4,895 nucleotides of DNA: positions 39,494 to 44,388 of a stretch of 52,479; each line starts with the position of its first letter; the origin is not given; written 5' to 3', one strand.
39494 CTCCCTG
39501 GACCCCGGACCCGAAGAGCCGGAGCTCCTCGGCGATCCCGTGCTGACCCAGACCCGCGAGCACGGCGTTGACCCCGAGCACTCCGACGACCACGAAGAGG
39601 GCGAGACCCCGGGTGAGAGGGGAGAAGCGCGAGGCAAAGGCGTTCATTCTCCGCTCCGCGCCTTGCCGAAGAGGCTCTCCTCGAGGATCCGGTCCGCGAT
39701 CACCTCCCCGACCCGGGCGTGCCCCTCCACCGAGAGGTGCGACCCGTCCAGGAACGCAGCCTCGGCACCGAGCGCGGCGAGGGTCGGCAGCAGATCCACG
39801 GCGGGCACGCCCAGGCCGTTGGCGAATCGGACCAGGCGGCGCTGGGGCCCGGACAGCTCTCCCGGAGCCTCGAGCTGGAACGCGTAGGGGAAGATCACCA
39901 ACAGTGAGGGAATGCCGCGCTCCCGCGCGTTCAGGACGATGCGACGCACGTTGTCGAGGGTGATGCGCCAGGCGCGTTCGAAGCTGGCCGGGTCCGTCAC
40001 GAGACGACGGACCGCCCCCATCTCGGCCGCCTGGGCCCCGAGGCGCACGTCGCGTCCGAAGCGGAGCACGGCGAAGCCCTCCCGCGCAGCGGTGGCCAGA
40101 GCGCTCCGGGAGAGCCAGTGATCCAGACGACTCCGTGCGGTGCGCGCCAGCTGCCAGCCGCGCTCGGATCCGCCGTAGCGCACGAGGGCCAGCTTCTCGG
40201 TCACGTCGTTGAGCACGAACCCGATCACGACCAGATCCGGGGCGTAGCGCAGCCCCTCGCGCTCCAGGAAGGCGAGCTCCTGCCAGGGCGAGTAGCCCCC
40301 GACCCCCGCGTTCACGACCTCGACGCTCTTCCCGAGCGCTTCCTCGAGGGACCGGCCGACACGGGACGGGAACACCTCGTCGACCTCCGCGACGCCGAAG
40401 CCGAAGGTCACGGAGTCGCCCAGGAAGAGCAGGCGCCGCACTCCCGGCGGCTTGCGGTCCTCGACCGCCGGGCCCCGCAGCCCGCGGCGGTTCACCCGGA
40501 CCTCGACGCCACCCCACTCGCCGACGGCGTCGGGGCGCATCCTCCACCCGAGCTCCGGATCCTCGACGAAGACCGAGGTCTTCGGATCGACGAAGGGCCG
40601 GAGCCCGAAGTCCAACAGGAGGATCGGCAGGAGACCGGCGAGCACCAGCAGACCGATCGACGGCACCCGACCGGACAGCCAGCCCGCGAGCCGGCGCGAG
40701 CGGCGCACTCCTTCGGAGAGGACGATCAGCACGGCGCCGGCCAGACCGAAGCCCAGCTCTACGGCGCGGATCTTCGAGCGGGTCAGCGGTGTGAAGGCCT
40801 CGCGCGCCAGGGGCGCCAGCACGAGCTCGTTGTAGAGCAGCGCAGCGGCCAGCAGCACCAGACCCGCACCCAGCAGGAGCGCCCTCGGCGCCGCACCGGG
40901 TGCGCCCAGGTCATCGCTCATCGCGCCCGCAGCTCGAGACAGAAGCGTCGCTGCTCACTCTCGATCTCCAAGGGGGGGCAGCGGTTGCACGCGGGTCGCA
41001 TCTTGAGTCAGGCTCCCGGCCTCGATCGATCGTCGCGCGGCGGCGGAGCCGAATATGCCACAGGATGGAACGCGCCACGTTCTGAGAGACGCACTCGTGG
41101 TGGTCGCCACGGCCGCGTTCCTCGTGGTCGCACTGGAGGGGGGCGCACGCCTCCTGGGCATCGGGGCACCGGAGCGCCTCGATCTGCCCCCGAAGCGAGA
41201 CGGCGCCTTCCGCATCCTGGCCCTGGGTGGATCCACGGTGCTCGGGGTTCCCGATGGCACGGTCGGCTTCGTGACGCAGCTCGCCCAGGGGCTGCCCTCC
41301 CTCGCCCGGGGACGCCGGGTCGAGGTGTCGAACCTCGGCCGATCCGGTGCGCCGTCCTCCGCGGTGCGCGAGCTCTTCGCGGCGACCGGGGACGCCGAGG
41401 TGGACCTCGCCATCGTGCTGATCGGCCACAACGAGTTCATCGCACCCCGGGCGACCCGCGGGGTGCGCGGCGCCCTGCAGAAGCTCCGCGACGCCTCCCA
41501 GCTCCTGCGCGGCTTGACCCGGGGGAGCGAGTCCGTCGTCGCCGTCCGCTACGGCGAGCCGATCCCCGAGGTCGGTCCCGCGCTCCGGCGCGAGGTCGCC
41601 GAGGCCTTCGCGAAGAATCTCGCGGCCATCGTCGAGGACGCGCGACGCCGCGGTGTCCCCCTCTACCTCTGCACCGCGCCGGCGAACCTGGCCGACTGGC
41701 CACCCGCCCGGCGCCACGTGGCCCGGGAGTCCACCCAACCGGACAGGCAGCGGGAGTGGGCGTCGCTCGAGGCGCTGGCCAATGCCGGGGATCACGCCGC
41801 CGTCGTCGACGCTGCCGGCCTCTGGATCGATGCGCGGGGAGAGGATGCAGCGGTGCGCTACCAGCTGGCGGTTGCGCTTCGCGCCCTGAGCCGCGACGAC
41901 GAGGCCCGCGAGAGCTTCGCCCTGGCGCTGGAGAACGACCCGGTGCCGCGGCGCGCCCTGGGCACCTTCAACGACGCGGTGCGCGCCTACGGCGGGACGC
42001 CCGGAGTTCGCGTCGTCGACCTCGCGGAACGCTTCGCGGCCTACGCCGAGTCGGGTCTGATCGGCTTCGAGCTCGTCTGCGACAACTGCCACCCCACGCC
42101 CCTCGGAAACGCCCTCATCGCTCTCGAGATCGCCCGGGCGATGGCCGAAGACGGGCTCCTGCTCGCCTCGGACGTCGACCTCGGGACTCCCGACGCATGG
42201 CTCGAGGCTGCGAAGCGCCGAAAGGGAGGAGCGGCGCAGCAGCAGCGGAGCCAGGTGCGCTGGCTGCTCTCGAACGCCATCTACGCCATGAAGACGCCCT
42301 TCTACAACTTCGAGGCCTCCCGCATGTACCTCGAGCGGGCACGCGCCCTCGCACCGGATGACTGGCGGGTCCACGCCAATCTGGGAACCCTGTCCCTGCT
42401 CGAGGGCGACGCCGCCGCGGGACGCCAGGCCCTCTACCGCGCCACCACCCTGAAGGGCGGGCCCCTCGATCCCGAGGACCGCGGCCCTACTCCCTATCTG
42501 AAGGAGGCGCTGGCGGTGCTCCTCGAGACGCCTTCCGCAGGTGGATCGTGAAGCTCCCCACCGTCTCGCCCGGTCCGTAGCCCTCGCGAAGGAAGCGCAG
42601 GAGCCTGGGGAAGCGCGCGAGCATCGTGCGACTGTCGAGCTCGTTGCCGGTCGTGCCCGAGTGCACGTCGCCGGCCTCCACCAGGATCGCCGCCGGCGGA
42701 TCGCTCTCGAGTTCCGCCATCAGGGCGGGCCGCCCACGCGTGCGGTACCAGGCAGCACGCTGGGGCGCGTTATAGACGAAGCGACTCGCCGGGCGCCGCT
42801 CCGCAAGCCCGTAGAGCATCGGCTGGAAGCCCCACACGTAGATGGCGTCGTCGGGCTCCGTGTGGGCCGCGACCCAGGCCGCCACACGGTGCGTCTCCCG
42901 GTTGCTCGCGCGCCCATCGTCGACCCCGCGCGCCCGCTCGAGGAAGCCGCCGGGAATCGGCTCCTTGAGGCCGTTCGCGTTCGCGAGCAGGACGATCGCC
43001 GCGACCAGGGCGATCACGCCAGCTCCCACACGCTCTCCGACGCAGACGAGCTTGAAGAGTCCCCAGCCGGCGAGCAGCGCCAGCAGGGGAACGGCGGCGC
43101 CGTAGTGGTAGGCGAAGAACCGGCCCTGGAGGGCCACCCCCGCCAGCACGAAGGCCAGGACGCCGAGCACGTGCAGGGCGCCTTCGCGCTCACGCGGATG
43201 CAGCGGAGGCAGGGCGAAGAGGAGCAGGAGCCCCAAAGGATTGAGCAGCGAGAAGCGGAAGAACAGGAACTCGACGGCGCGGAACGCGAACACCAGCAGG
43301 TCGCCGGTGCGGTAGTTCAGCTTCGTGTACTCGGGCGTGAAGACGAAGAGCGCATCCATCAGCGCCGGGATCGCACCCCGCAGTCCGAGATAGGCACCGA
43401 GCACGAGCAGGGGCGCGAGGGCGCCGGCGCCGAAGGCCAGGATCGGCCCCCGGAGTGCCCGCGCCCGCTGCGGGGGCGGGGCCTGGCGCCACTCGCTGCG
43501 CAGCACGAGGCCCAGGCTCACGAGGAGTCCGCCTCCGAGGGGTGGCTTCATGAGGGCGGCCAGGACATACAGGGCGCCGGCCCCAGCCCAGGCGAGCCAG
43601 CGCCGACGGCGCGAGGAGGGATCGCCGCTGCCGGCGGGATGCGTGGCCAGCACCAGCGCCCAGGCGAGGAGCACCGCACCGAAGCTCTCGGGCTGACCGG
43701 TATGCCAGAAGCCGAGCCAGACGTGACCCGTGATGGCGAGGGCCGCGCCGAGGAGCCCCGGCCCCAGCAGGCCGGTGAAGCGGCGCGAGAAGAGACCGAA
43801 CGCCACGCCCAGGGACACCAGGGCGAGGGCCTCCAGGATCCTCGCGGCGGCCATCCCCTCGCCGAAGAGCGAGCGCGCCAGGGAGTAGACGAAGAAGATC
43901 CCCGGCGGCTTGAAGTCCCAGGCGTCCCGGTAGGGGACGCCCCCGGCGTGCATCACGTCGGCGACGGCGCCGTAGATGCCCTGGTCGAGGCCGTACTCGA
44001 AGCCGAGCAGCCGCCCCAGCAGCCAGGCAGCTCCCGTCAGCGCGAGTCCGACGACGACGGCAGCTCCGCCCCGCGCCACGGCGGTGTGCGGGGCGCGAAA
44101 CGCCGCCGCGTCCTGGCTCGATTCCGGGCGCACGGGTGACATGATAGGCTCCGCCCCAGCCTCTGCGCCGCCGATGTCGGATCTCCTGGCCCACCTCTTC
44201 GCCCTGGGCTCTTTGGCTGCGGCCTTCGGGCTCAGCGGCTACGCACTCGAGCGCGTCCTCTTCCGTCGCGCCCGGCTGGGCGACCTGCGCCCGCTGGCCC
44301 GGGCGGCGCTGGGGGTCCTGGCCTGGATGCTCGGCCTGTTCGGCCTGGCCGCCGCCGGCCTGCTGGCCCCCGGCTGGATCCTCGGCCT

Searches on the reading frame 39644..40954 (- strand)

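Call 54: search_protein_families(library=pfam, proteins=[window:39644-40954:-], max_evalue=0.00001)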
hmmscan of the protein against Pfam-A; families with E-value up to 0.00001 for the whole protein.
window:39644-40954:- (436 aa): 1 family
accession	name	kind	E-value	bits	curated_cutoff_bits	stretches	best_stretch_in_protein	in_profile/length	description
PF13472.12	Lipase_GDSL_2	-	1.2e-14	55.6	32.9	1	177-414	1-178/178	GDSL-like Lipase/Acylhydrolase family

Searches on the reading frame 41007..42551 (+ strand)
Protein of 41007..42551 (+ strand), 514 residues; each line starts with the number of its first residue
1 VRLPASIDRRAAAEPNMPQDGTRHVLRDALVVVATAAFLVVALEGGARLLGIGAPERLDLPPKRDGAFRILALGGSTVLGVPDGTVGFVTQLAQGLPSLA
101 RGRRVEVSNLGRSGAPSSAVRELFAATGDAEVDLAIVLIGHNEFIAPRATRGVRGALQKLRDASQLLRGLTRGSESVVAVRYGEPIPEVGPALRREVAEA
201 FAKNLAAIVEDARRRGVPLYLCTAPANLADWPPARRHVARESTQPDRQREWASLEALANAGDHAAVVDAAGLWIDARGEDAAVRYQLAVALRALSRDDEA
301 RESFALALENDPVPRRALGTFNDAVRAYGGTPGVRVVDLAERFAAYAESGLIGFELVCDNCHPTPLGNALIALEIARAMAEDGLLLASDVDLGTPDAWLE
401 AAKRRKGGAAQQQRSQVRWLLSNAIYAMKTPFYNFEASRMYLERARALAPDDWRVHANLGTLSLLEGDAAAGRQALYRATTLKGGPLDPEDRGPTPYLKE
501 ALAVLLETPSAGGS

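Call 54: search_protein_families(library=pfam, proteins=[window:41007-42551:+], max_evalue=0.00001)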
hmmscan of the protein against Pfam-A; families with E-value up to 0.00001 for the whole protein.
window:41007-42551:+ (514 aa): 2 families
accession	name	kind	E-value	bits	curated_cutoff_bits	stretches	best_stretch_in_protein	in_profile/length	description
PF13472.12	Lipase_GDSL_2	-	2.6e-14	54.6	32.9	1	72-278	1-158/178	GDSL-like Lipase/Acylhydrolase family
PF00657.28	Lipase_GDSL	-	5.3e-06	27.2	23.6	0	70-214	1-165/208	GDSL-like Lipase/Acylhydrolase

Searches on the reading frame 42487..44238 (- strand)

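Call 54: search_protein_families(library=pfam, proteins=[window:42487-44238:-], max_evalue=0.00001)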
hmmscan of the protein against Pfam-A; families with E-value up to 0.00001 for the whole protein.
window:42487-44238:- (583 aa): 0 families

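Call 94: search_protein_families(library=pfam, proteins=[window:42487-44238:-], max_evalue=0.01)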
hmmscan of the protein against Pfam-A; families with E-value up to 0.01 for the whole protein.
window:42487-44238:- (583 aa): 1 family
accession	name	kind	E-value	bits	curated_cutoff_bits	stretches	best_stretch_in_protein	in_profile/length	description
PF13231.12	PMT_2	-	9.5e-05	23.1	26.1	1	110-234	2-118/160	Dolichyl-phosphate-mannose-protein mannosyltransferase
